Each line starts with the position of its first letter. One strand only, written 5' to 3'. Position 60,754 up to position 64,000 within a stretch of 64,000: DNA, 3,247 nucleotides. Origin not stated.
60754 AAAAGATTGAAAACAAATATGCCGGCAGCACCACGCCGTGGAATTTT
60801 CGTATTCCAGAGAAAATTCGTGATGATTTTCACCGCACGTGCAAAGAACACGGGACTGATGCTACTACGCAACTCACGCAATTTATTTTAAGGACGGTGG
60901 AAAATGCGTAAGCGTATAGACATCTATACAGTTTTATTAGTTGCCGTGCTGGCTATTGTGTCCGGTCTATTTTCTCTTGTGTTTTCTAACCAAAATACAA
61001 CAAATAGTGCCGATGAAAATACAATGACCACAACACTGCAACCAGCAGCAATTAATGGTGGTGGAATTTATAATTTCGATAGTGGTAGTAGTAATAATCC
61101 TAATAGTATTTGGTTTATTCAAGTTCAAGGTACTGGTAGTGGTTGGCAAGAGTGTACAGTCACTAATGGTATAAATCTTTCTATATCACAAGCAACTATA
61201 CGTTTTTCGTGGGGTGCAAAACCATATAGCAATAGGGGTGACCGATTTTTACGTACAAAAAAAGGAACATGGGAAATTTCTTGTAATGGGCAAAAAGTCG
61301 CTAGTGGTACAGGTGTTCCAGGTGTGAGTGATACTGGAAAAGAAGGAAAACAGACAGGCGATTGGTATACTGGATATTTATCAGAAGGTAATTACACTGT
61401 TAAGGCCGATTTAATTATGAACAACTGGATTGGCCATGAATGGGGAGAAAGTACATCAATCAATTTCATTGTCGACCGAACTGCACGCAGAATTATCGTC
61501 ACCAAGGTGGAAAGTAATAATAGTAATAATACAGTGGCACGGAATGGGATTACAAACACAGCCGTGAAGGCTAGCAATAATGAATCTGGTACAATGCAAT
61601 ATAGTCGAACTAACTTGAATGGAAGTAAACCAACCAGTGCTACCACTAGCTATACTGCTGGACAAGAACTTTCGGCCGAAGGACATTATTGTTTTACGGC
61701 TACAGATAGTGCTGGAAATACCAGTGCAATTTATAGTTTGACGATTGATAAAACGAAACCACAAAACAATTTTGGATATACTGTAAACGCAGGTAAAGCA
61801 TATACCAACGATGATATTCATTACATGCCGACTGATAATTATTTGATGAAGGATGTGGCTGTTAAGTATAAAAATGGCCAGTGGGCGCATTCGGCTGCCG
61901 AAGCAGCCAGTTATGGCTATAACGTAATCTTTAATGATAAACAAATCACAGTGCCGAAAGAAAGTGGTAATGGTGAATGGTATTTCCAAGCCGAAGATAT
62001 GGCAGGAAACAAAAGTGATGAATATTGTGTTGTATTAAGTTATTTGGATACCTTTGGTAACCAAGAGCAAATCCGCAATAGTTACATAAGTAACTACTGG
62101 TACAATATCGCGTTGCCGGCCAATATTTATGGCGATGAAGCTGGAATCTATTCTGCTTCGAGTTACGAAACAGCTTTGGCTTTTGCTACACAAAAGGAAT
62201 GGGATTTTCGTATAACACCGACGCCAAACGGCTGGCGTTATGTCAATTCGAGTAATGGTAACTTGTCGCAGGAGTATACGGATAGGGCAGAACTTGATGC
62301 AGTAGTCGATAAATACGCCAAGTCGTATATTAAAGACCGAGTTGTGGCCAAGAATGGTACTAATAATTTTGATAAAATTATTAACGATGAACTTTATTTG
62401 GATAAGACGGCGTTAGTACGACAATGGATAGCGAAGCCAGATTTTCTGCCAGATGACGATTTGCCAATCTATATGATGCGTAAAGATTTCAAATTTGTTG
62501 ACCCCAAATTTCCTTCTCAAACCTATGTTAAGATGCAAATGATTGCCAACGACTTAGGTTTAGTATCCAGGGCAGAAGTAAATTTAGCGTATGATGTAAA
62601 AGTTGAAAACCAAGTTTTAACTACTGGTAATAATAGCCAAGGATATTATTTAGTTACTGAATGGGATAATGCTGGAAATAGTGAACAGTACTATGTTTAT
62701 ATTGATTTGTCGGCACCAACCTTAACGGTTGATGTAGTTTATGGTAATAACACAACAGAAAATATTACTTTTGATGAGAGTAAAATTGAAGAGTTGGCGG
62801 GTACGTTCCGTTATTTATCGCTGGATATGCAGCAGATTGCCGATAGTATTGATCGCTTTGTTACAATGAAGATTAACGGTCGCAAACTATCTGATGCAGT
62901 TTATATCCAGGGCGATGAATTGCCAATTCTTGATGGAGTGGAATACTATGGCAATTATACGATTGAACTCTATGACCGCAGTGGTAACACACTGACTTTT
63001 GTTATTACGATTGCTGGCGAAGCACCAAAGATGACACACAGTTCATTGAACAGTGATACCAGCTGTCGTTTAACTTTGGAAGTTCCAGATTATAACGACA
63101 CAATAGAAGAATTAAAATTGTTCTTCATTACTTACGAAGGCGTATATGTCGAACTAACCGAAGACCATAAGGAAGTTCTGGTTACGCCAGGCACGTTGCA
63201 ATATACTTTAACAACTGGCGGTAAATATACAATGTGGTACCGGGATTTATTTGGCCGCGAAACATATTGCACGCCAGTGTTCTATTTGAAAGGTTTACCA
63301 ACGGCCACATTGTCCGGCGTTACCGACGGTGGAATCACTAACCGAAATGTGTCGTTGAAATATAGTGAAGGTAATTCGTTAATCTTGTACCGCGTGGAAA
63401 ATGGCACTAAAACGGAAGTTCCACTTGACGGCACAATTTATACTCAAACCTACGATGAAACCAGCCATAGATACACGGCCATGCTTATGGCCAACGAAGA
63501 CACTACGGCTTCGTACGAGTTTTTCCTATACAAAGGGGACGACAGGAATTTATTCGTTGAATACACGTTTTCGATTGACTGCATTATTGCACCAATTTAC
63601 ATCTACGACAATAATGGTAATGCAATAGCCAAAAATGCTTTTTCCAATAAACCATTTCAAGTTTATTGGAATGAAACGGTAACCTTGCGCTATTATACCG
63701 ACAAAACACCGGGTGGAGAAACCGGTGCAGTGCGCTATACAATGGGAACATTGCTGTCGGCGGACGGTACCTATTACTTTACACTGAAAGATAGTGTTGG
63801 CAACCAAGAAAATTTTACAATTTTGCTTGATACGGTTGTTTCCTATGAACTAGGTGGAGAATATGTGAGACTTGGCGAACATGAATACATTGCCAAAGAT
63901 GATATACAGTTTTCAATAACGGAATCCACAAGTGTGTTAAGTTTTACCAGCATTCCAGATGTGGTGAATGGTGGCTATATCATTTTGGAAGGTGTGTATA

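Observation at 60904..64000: A >1032-codon ORF missing from the supplied ORF track: a large repeat-module surface protein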

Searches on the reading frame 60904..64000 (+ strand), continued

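Call 68: search_dna_similar(query=L001:12979-15648:+, collection=plasmids, mode=protein, max_rows=15)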
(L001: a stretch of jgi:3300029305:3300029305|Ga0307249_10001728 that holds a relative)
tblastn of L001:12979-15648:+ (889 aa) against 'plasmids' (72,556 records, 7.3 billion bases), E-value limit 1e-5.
The search stops at 5000 records and this limit was reached: more records match than are counted here, and every count below describes the 5000 best-scoring records only.
Records with a match: at least 5000; places in all: 5064; records where one place covers at least 80% of the query: 88.
Best place of each record, by identity: <60% 5000.
By first word of the organism name: Escherichia 2287; Klebsiella 476; Bacillus 433; Staphylococcus 244; Salmonella 164; Clostridium 109; Enterobacter 109; Shigella 107; Enterococcus 97; Citrobacter 93; and 155 more.
By predicted mobility (MOB-suite, as given by PLSDB): conjugative 4182; non-mobilizable 471; mobilizable 347.
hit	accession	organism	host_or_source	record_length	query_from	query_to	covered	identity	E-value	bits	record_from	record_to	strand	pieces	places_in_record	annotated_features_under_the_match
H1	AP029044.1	Spiroplasma endosymbiont of Nesidiocoris tenuis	insect gut metagenome,Nesidiocoris ...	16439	3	874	98%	25.9%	2e-64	244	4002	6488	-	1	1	DUF853 family protein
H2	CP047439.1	Spiroplasma citri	Neoaliturus tenellus,cell culture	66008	5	866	97%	25.9%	6e-67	252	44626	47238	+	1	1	DUF87 domain-containing protein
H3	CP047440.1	Spiroplasma citri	Neoaliturus tenellus,cell culture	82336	5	866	97%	25.9%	6e-67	252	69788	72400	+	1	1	DUF87 domain-containing protein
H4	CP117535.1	Spiroplasma endosymbiont of Drosophila atripex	Drosophila atripex,Drosophila atripex ...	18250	20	862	95%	26.3%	2e-59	229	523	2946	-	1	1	hypothetical protein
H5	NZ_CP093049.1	Spiroplasma poulsonii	Drosophila hydei,insect hemolymph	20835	3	874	98%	25.4%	1e-63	242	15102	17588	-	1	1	Mbov_0397 family ICE element conjugal transfer ATPase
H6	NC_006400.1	Spiroplasma kunkelii CR2-3x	Zea mays L.,whole organism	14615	47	882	94%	24.5%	2e-52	207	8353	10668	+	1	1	Mbov_0397 family ICE element conjugal transfer ATPase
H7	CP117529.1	Spiroplasma endosymbiont of Drosophila atripex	Drosophila atripex,Drosophila atripex ...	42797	95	867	87%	26.4%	2e-56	220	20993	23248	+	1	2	hypothetical protein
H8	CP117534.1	Spiroplasma endosymbiont of Drosophila atripex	Drosophila atripex,Drosophila atripex ...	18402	116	867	85%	26.6%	4e-54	213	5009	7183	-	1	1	hypothetical protein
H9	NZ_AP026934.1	Spiroplasma ixodetis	Homona magnanima,Whole body,laboratory ...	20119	116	867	85%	26.4%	2e-51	204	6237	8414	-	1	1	Mbov_0397 family ICE element conjugal transfer ATPase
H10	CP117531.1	Spiroplasma endosymbiont of Drosophila atripex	Drosophila atripex,Drosophila atripex ...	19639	116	867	85%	26.1%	3e-52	207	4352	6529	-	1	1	hypothetical protein | IS256 family transposase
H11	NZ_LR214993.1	Mesomycoplasma hyopneumoniae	Pig,lung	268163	66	858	89%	24.3%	2e-38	163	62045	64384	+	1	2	Mbov_0397 family ICE element conjugal transfer ATPase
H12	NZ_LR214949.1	Mesomycoplasma hyorhinis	Uninoculated HEP-2 tissue culture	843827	76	867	89%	24.3%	7e-42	174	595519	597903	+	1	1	Mbov_0397 family ICE element conjugal transfer ATPase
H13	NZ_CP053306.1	Spiroplasma citri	Carrot,cell culture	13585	121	882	86%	24.8%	7e-54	211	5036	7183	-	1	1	none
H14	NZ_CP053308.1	Spiroplasma citri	Carrot,cell culture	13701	121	882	86%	24.7%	3e-54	213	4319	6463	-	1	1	Mbov_0397 family ICE element conjugal transfer ATPase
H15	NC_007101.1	Spiroplasma citri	-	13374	121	882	86%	24.7%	4e-54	213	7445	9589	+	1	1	Mbov_0397 family ICE element conjugal transfer ATPase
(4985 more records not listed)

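Call 69: search_dna_similar(query=L001:12979-15648:+, collection=phages, mode=protein, max_rows=8)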
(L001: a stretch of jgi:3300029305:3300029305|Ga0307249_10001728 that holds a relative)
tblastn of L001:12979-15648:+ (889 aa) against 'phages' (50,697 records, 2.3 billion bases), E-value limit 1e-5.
Records with a match: 44; places in all: 44; records where one place covers at least 80% of the query: 5.
Best place of each record, by identity: <60% 44.
By first word of the organism name: Bacteriophage 31; Mycoplasma 7; Streptococcus 2; Listeria 2; Bacillus 2.
By host as written in the record: - 31; Listeria monocytogenes 2; Bacillus megaterium str. ATCC 43725 2; Streptococcus gallolyticus BSJ31 1; Streptococcus gallolyticus BSJ27 1; Mycoplasma anserisalpingitidis MYCAV94 1; Mycoplasma anserisalpingitidis MYCAV313 1; Mycoplasma anserisalpingitidis MYCAV212 1; and 4 more.
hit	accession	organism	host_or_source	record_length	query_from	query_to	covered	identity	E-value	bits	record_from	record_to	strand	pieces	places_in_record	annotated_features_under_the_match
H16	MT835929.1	Bacteriophage sp.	human fecal samples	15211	102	855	85%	21.9%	2e-13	81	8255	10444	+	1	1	record has no annotation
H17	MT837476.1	Bacteriophage sp.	human fecal samples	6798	90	861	87%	21.2%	1e-17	94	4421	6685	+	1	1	record has no annotation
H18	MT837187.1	Bacteriophage sp.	human fecal samples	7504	91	855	86%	21.4%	1e-17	94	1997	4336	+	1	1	record has no annotation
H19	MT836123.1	Bacteriophage sp.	human fecal samples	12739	109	874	86%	21.3%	2e-15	88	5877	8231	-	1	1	record has no annotation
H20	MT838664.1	Bacteriophage sp.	human fecal samples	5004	116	826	80%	22.6%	8e-14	82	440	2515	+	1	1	record has no annotation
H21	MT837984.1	Bacteriophage sp.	human fecal samples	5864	101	791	78%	22.0%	6e-10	69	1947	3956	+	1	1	record has no annotation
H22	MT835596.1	Bacteriophage sp.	human fecal samples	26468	270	873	68%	24.8%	5e-35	150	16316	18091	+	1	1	record has no annotation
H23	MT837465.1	Bacteriophage sp.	human fecal samples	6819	93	824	82%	20.3%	2e-13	81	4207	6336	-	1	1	record has no annotation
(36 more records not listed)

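Call 70: get_annotated_region(hit=H6, flank=9000)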
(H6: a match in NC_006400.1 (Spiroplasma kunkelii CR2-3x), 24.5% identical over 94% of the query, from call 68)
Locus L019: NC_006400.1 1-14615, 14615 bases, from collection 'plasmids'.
description: Spiroplasma kunkelii CR2-3x plasmid pSKU146, complete sequence
organism: Spiroplasma kunkelii CR2-3x (NCBI taxid 273035)
taxonomy: Bacteria; Mycoplasmatota; Mollicutes; Entomoplasmatales; Spiroplasmataceae; Spiroplasma; Spiroplasma kunkelii; Spiroplasma kunkelii CR2-3x
host: -; source: Zea mays L.,whole organism; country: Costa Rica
typing (MOB-suite, as given by PLSDB): non-mobilizable
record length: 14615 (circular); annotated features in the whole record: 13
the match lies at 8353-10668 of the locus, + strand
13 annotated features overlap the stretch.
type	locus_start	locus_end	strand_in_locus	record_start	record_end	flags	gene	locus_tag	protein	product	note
CDS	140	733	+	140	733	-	-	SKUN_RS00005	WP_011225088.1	replication-relaxation family protein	-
CDS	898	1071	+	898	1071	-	-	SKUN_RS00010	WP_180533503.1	hypothetical protein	-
CDS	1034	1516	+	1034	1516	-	-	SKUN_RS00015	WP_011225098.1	hypothetical protein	-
CDS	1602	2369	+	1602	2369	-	-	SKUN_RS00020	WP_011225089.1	AAA family ATPase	-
CDS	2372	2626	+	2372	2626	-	-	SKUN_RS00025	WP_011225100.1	hypothetical protein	-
CDS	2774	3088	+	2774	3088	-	-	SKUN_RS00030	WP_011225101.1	hypothetical protein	-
CDS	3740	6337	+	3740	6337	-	-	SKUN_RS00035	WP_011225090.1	DUF3688 family protein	-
CDS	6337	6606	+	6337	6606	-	-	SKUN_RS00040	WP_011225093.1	Mbov_0395 family pilin-like conjugal transfer protein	-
CDS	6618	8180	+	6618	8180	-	-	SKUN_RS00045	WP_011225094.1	Mbov_0396 family ICE element transmembrane protein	-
CDS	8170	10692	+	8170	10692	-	-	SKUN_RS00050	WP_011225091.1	Mbov_0397 family ICE element conjugal transfer ATPase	-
CDS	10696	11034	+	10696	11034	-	-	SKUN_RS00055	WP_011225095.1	hypothetical protein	-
CDS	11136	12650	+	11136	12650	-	-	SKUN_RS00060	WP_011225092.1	type IV secretion system DNA-binding domain-containing protein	-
CDS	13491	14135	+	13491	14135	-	-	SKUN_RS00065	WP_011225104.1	hypothetical protein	-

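Call 71: get_annotated_region(hit=H5, flank=9000)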
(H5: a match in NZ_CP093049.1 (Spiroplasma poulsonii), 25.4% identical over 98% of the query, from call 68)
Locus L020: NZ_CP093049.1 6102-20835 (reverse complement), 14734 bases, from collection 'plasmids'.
description: Spiroplasma poulsonii strain sHy plasmid unnamed2, complete sequence
organism: Spiroplasma poulsonii (NCBI taxid 2138)
taxonomy: Bacteria; Mycoplasmatota; Mollicutes; Entomoplasmatales; Spiroplasmataceae; Spiroplasma; Spiroplasma poulsonii
host: -; source: Drosophila hydei,insect hemolymph; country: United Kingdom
typing (MOB-suite, as given by PLSDB): non-mobilizable
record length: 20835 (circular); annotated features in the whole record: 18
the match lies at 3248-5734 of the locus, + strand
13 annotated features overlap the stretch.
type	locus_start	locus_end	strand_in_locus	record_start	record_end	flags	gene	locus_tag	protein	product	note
CDS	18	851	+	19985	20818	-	-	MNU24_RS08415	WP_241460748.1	hypothetical protein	-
CDS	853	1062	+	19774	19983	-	-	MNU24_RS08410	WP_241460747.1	hypothetical protein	-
CDS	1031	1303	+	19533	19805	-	-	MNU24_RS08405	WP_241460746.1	Mbov_0395 family pilin-like conjugal transfer protein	-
CDS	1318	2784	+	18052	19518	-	-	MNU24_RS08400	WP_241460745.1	Mbov_0396 family ICE element transmembrane protein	-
CDS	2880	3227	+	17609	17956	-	-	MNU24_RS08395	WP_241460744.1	hypothetical protein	-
CDS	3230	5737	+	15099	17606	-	-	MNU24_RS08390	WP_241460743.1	Mbov_0397 family ICE element conjugal transfer ATPase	-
CDS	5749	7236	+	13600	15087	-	-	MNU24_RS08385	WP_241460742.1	type IV secretion system DNA-binding domain-containing protein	-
CDS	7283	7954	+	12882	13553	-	-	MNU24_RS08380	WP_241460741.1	hypothetical protein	-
CDS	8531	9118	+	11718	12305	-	-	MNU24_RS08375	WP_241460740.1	hypothetical protein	-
CDS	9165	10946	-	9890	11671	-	-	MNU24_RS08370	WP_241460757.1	OTU domain-containing protein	-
CDS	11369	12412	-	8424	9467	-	-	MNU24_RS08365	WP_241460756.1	hypothetical protein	-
CDS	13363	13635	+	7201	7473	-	-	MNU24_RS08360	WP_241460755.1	hypothetical protein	-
CDS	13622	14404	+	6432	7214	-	-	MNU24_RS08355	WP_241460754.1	ParA family protein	-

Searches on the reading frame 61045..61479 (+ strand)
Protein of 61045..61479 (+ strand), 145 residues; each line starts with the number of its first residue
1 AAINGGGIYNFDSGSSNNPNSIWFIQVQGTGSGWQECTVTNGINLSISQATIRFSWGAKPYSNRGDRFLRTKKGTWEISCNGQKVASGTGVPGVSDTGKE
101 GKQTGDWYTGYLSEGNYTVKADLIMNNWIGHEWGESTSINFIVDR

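Call 81: find_homologous_proteins(query=window:61045-61479:+, max_evalue=0.001)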
Query window:61045-61479:+: 7 candidates shared short words with the query, none scored E <= 0.001.
